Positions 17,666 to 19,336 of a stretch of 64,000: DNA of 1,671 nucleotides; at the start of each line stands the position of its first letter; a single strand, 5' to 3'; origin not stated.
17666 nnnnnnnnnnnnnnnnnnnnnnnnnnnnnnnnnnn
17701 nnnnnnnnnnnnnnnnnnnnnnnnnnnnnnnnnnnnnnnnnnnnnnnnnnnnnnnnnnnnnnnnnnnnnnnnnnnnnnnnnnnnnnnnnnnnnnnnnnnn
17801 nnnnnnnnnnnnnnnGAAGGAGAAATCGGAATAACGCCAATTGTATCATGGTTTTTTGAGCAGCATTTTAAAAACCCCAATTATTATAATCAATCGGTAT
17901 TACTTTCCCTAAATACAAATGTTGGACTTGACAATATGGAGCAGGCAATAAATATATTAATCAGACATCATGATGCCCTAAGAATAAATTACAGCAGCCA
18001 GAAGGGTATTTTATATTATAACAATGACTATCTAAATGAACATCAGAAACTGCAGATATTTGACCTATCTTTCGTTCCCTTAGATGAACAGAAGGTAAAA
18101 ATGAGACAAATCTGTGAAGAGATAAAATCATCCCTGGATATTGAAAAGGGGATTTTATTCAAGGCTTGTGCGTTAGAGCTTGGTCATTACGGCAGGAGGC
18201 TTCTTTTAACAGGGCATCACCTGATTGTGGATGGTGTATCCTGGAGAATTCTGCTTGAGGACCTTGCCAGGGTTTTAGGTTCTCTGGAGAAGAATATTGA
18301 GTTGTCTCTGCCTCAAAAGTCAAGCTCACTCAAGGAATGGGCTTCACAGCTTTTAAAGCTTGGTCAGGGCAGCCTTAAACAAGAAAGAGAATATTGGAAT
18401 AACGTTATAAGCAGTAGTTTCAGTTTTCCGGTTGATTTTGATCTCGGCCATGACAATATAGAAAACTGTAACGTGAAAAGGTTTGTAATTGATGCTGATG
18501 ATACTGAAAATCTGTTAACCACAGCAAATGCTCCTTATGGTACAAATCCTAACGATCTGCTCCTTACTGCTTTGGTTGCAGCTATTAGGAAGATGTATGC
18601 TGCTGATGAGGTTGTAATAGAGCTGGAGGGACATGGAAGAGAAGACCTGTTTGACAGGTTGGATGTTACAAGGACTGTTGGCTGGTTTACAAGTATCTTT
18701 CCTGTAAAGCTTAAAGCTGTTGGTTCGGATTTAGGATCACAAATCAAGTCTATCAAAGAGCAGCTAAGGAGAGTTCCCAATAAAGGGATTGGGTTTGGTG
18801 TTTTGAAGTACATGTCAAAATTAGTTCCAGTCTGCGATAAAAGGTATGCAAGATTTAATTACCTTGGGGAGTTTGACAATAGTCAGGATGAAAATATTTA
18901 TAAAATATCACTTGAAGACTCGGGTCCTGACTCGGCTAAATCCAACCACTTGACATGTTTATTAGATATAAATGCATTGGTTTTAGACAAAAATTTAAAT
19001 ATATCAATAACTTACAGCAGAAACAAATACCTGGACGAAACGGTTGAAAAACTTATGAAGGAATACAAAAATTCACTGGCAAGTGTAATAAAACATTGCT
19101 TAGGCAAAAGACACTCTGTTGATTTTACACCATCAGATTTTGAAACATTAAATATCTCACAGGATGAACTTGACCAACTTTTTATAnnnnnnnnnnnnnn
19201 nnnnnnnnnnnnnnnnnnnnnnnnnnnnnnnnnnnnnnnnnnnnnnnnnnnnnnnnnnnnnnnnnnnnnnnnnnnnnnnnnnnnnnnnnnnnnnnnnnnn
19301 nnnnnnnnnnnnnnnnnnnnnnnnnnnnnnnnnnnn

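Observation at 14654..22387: Prodrug-activation module: ClbN-like C-A(Asn)-T-E NRPS followed by a ClbP-like peptidase fused to an ABC exporter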

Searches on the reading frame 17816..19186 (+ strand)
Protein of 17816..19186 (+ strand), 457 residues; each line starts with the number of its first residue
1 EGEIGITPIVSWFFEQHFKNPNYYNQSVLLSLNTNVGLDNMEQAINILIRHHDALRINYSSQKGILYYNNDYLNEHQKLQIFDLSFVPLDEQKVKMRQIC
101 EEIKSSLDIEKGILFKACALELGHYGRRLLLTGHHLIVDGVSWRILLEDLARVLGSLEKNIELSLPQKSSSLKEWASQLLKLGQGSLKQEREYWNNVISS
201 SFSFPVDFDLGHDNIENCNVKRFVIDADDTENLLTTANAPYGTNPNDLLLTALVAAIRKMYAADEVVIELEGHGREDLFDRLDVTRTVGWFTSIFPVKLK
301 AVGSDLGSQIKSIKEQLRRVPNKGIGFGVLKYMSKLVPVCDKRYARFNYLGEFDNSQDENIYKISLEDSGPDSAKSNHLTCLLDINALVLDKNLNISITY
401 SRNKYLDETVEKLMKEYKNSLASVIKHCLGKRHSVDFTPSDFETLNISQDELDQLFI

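Call 78: search_solved_structures(query=window:17816-19186:+, max_evalue=1e-8)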
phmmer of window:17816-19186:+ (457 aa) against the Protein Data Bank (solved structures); distinct sequences matched with E-value up to 1e-8: 10.
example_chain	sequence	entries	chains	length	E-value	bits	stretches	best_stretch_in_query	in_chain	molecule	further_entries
6ta8_A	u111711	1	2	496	7.9e-87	295.2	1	1-455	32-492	Tyrocidine synthase 2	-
5isw_A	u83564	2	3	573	1e-84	288.2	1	1-456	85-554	Gramicidin S synthase 1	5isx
9lcp_A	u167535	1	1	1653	1.2e-83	284.7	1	2-456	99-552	PvdL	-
9lco_A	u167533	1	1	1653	1.2e-83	284.7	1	2-456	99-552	PvdL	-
9lcq_A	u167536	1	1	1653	1.2e-83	284.7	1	2-456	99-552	PvdL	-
9up2_A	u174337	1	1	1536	5.5e-83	282.5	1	5-456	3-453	PvdL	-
9rde_A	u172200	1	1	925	3.3e-80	273.3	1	1-455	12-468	Bacitracin synthase 3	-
9bfd_A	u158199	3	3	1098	2.9e-72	247.2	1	2-456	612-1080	Tyrocidine synthase 1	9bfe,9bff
2xhg_A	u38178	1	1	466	1.1e-68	235.3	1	2-433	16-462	TYROCIDINE SYNTHETASE A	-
9bfg_A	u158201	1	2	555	3.8e-67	230.3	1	2-434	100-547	Tyrocidine synthase 1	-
